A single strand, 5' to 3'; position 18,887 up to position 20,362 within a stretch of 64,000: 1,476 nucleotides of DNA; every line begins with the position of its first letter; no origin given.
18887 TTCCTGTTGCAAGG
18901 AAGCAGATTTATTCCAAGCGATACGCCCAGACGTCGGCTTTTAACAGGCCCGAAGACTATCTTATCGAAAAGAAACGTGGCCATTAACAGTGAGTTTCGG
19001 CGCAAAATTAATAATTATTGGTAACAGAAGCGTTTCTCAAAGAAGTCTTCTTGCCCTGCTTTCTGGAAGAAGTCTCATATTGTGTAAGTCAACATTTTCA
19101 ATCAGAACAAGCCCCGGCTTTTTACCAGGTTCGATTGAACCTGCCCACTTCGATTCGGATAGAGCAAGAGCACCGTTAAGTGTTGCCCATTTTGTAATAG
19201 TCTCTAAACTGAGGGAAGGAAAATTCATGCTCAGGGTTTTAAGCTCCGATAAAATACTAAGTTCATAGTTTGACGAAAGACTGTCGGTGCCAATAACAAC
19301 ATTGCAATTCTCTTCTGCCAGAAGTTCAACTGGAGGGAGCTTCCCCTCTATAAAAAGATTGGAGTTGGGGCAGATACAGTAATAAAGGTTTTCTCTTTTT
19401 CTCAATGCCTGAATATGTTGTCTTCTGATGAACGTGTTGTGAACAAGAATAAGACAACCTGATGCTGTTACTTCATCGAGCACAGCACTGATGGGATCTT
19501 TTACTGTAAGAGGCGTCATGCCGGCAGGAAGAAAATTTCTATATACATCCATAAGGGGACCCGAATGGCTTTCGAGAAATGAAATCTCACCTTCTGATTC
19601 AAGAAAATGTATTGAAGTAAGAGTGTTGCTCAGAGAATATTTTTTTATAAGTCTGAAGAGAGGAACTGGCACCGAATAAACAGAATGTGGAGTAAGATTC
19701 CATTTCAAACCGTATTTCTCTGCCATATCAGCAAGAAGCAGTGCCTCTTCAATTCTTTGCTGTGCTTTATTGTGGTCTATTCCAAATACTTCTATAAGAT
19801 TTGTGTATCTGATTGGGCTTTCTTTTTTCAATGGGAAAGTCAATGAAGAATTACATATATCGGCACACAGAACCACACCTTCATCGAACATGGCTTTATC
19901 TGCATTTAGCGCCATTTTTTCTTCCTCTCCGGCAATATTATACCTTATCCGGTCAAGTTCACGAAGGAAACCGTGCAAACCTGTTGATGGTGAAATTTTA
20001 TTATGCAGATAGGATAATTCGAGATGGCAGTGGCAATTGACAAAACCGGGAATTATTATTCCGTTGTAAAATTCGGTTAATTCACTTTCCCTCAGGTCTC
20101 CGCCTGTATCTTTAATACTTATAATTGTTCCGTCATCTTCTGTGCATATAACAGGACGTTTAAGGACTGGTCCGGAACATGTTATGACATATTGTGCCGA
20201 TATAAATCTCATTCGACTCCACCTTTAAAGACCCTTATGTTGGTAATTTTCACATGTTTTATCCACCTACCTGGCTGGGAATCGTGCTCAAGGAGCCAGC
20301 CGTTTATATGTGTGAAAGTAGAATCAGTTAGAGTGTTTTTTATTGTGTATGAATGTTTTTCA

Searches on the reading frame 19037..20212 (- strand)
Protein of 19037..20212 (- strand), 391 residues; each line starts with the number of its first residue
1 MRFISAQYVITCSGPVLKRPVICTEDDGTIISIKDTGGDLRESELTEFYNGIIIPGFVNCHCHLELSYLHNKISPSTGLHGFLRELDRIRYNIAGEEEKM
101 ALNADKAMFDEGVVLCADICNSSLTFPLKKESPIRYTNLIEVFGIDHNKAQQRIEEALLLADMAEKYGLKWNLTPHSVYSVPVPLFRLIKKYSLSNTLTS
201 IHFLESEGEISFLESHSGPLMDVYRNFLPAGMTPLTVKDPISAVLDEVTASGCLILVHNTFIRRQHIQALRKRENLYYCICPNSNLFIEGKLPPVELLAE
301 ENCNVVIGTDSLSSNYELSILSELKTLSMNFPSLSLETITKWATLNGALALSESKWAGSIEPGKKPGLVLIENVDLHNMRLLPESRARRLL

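Call 96: search_protein_families(library=pfam, proteins=[window:19037-20212:-], max_evalue=0.00001)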
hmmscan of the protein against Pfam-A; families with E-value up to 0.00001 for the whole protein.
window:19037-20212:- (391 aa): 1 family
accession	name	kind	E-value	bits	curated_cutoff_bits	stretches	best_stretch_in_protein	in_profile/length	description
PF01979.26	Amidohydro_1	-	9.4e-22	78.1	25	1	52-372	1-319/345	Amidohydrolase family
